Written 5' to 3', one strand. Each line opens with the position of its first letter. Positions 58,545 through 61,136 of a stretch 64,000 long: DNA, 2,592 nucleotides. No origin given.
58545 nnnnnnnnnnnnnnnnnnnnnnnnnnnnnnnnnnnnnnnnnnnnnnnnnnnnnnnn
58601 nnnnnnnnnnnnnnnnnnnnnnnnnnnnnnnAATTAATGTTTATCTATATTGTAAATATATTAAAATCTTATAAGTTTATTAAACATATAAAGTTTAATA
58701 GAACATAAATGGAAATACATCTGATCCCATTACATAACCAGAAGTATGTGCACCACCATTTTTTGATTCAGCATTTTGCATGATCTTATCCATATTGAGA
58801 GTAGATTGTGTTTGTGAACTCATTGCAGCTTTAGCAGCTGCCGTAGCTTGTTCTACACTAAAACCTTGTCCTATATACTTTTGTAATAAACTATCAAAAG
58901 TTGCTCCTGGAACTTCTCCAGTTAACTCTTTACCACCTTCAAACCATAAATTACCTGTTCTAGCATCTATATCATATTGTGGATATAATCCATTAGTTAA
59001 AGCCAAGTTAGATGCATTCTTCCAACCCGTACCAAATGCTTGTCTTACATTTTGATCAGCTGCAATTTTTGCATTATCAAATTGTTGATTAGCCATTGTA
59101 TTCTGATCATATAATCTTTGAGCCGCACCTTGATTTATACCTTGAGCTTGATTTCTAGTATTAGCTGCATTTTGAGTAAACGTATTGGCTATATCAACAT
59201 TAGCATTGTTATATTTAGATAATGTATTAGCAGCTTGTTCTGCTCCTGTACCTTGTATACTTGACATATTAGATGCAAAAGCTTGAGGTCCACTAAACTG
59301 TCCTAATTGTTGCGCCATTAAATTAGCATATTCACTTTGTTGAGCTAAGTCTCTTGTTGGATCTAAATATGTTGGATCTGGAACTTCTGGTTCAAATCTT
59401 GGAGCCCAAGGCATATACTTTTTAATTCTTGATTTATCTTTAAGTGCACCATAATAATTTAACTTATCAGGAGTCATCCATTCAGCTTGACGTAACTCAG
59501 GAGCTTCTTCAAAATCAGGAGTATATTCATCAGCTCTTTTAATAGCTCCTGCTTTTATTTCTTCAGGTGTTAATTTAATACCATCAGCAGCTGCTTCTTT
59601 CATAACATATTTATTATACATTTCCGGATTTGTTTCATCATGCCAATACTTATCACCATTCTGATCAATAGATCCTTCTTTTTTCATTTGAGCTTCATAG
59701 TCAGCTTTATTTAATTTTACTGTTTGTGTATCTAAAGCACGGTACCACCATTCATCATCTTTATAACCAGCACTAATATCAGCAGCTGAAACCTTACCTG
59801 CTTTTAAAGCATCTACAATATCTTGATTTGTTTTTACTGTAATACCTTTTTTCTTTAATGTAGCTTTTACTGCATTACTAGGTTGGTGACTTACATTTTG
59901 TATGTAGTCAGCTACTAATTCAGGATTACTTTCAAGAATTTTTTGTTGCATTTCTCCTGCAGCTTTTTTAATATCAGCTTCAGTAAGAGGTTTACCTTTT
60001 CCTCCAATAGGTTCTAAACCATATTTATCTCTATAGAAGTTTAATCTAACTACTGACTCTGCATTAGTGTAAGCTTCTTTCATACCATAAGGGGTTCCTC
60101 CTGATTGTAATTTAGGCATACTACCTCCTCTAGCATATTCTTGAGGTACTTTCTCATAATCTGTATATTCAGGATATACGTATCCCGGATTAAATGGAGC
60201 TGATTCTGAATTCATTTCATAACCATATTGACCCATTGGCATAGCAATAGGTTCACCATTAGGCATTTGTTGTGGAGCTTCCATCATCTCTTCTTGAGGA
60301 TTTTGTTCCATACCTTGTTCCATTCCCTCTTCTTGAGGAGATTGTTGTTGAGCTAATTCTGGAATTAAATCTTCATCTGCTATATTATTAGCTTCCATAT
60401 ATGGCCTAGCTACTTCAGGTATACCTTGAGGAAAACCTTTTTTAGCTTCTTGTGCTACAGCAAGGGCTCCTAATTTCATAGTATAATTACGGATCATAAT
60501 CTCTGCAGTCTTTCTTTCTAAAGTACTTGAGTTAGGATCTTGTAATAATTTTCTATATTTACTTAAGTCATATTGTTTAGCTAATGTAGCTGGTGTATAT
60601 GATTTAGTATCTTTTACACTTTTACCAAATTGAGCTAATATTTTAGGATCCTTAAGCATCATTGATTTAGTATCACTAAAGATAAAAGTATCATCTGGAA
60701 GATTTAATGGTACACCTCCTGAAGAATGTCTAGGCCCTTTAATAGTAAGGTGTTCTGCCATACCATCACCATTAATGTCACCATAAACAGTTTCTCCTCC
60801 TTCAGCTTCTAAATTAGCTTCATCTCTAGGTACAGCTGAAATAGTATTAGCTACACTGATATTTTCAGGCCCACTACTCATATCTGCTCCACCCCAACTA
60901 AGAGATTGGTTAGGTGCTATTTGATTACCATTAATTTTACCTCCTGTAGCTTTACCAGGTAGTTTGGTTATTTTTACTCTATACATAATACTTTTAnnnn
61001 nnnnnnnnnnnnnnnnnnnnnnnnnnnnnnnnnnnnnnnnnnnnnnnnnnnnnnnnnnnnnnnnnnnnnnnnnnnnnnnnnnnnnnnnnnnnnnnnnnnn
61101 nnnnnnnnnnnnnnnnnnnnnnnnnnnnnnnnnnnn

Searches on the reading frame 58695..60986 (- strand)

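Call 9: search_protein_families(library=phrogs, proteins=[window:58695-60986:-], max_evalue=0.001)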
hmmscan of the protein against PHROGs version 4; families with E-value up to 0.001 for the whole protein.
window:58695-60986:- (763 aa): 0 families

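Call 10: search_protein_families(library=pfam, proteins=[window:58695-60986:-], max_evalue=0.01)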
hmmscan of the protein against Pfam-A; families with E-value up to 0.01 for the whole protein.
window:58695-60986:- (763 aa): 1 family
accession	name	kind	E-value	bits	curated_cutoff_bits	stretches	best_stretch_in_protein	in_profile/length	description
PF03793.24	PASTA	-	0.0084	16.5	23.2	0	363-409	4-51/64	PASTA domain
